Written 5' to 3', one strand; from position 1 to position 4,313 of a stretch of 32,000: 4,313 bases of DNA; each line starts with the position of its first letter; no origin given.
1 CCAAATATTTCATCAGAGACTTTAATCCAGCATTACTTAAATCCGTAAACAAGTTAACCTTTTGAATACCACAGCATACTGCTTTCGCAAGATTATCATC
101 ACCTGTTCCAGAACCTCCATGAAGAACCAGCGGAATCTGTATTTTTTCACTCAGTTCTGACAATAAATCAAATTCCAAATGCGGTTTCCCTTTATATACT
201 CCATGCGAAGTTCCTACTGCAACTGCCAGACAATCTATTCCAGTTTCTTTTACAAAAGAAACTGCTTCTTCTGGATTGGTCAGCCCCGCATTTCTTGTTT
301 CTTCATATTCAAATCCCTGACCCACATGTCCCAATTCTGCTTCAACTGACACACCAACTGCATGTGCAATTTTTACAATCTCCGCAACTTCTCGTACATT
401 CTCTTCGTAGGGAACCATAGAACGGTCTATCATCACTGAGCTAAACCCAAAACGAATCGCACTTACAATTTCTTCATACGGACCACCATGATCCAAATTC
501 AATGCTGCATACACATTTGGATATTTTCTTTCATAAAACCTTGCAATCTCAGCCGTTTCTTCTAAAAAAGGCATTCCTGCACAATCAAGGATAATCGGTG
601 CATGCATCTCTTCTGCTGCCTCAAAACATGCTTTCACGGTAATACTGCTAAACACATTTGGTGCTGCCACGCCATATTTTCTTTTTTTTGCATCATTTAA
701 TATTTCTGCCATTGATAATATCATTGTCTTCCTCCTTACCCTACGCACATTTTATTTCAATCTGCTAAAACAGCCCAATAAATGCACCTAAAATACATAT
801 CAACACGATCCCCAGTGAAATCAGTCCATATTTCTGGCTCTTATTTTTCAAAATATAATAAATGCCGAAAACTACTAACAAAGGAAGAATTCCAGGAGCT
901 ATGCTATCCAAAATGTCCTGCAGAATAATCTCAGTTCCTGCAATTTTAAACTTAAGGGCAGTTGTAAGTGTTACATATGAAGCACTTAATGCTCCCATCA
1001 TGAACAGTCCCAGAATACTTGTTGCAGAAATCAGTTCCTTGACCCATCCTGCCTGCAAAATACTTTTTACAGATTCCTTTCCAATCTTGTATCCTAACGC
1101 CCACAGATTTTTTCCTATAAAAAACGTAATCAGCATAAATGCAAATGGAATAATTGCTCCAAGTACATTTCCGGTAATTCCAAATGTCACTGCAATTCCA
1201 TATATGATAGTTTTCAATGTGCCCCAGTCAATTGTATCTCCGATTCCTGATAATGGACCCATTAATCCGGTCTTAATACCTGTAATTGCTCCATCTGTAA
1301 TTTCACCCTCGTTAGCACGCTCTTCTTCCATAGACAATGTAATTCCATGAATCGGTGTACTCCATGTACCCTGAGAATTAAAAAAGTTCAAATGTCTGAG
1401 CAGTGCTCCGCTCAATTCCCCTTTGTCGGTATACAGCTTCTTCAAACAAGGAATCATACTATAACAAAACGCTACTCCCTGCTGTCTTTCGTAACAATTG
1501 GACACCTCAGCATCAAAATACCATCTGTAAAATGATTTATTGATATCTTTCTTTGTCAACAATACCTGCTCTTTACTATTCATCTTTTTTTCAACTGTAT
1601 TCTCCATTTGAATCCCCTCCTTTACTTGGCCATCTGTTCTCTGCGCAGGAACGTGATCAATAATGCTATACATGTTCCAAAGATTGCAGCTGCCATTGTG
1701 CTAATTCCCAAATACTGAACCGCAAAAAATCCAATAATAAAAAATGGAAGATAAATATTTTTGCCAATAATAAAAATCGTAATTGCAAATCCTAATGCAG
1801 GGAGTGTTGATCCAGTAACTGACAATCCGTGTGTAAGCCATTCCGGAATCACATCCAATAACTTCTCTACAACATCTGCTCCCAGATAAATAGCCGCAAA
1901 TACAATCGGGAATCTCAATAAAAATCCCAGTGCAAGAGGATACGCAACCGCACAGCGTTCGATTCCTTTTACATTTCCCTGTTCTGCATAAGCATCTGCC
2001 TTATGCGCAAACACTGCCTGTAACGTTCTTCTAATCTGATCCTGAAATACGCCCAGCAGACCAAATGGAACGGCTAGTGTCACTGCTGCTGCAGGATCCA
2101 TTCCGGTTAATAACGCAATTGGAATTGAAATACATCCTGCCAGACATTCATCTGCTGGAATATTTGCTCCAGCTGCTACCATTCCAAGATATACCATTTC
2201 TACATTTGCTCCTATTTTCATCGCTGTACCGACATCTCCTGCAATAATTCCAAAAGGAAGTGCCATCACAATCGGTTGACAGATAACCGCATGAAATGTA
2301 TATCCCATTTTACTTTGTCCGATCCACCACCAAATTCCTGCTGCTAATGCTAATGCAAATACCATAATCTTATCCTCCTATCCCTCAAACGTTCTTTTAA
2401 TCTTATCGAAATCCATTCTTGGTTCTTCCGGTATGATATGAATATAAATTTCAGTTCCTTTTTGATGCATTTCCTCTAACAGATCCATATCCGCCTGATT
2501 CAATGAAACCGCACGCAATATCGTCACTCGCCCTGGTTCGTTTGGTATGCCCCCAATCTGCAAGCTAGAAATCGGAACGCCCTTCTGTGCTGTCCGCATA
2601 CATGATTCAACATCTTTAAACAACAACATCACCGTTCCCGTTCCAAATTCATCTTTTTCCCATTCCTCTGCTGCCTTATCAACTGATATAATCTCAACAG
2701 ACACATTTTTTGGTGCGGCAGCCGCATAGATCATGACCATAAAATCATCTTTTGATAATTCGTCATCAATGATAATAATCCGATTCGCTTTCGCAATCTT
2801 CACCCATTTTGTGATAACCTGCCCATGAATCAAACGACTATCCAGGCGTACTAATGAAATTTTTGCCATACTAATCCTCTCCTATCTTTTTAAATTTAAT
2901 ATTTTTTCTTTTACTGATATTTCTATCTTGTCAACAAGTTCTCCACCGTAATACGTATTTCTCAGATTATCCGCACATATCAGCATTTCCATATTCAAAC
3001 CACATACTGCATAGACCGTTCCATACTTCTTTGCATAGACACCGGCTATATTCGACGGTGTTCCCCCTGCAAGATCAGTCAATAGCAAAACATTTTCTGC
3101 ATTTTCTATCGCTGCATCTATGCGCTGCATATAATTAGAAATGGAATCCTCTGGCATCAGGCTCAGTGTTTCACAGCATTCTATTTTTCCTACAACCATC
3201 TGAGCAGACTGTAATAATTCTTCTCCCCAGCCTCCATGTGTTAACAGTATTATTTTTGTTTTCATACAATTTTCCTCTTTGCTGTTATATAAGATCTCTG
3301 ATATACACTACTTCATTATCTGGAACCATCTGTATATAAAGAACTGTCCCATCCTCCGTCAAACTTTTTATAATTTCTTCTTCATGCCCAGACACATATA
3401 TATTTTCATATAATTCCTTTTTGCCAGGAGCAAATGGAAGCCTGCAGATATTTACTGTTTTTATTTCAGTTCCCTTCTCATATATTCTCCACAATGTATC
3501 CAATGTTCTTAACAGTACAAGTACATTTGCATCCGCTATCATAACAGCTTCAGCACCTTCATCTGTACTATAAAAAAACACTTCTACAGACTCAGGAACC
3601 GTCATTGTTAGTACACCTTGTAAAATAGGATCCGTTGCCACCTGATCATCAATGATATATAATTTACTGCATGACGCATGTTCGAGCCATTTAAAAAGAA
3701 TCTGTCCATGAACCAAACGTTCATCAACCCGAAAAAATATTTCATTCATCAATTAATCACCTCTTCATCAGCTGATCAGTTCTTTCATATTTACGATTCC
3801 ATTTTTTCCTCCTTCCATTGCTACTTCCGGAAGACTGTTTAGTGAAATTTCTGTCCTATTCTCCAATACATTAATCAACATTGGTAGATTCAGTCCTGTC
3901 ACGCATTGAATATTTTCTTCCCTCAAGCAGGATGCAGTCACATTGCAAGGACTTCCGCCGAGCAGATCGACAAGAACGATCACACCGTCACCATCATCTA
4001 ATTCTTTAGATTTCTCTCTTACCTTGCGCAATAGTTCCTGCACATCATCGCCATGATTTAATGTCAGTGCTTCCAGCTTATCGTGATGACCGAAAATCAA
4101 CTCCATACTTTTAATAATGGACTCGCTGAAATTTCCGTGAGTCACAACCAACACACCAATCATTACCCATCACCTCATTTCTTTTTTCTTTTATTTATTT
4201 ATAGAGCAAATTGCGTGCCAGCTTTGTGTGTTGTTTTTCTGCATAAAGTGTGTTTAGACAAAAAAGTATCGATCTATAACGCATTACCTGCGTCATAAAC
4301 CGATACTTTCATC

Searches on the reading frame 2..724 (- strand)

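Call 78: search_protein_families(library=pfam, proteins=[window:2-724:-], max_evalue=0.00001)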
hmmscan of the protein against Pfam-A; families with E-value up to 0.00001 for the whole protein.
window:2-724:- (241 aa): 1 family
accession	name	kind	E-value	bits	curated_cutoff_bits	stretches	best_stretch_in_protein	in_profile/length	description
PF01116.26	F_bP_aldolase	-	2.3e-76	257.4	25.5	1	4-239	2-243/277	Fructose-bisphosphate aldolase class-II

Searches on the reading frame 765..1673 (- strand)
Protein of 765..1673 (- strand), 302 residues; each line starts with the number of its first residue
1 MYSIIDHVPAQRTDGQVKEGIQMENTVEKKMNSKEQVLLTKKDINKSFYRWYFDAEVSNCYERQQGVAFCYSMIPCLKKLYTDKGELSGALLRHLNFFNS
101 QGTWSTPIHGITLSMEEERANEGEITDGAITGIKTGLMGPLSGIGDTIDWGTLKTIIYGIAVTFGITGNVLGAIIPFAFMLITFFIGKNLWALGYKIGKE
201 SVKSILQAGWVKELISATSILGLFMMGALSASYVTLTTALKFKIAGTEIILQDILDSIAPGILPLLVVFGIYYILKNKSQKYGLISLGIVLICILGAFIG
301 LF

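Call 5: search_protein_families(library=pfam, proteins=[window:765-1673:-])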
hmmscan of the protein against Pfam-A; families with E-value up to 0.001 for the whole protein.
window:765-1673:- (302 aa): 1 family
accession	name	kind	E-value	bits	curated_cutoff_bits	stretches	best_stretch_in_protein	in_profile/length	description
PF03613.19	EIID-AGA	-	3.8e-90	302.1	25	1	39-302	2-265/265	PTS system mannose/fructose/sorbose family IID component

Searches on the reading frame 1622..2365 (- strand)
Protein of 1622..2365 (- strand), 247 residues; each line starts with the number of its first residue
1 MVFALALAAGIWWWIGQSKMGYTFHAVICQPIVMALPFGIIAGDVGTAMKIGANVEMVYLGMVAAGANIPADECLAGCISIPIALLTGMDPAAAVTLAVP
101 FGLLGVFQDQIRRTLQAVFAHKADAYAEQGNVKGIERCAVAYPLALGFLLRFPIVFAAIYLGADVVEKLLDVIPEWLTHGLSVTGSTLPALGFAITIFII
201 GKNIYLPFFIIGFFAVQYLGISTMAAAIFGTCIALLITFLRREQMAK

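Call 5: search_protein_families(library=pfam, proteins=[window:1622-2365:-])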
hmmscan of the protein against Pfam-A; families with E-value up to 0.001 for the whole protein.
window:1622-2365:- (247 aa): 1 family
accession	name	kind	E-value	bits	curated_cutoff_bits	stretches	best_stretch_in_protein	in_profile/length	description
PF03609.19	EII-Sor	-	3.2e-71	239.9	26.3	1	6-235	4-232/233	PTS system sorbose-specific iic component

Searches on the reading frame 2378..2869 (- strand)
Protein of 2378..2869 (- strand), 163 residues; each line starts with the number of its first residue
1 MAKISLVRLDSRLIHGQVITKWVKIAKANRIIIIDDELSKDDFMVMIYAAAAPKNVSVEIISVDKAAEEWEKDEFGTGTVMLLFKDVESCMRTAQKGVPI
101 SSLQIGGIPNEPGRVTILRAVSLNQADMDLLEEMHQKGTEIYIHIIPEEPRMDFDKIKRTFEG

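Call 5: search_protein_families(library=pfam, proteins=[window:2378-2869:-])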
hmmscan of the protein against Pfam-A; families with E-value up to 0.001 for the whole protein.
window:2378-2869:- (163 aa): 1 family
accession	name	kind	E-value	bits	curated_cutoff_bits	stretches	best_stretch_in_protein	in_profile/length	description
PF03830.20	PTSIIB_sorb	-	2.2e-46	158.3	27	1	4-150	1-147/148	PTS system sorbose subfamily IIB component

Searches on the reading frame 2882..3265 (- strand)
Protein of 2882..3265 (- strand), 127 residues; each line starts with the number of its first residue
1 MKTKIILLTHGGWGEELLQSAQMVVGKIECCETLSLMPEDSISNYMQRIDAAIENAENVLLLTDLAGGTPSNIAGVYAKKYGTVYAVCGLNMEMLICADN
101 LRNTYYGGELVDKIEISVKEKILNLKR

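Call 5: search_protein_families(library=pfam, proteins=[window:2882-3265:-])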
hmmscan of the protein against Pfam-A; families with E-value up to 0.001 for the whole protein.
window:2882-3265:- (127 aa): 1 family
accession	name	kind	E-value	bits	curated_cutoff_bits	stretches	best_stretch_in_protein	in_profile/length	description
PF03610.21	EIIA-man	-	4.9e-15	56.1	21.4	1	4-114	1-115/116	PTS system fructose IIA component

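Call 58: search_protein_families(library=ncbifam, proteins=[window:2882-3265:-], max_evalue=0.00001)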
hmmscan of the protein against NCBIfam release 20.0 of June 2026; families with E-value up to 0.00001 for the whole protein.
window:2882-3265:- (127 aa): 3 families
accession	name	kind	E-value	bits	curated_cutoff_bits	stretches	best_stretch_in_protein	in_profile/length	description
NF040761.1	AgaF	equivalog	3.3e-14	53.3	130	1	4-113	3-115/144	PTS galactosamine/N-acetylgalactosamine transporter subunit IIA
TIGR00824.1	EIIA-man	subfamily_domain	1.9e-13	50.6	98.35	1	4-112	3-114/116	mannose/fructose/sorbose PTS transporter subunit IIA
NF011670.1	PRK15088.1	equivalog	1.4e-11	44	400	1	1-98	1-101/323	PTS mannose transporter subunit IIAB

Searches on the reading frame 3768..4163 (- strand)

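Call 5: search_protein_families(library=pfam, proteins=[window:3768-4163:-])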
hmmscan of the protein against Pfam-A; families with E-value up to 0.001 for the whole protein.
window:3768-4163:- (131 aa): 1 family
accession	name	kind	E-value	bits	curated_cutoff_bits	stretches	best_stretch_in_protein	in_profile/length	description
PF03610.21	EIIA-man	-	1.3e-24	86.9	21.4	1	3-113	1-113/116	PTS system fructose IIA component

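Call 58: search_protein_families(library=ncbifam, proteins=[window:3768-4163:-], max_evalue=0.00001)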
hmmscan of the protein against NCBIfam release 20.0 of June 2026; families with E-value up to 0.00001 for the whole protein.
window:3768-4163:- (131 aa): 3 families
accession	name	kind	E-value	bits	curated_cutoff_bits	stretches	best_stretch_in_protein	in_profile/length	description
NF040761.1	AgaF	equivalog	6.6e-29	100.9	130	1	1-128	1-129/144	PTS galactosamine/N-acetylgalactosamine transporter subunit IIA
NF011670.1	PRK15088.1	equivalog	1.2e-23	83.6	400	1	2-127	3-130/323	PTS mannose transporter subunit IIAB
TIGR00824.1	EIIA-man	subfamily_domain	1.8e-23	82.9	98.35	1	1-111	1-112/116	mannose/fructose/sorbose PTS transporter subunit IIA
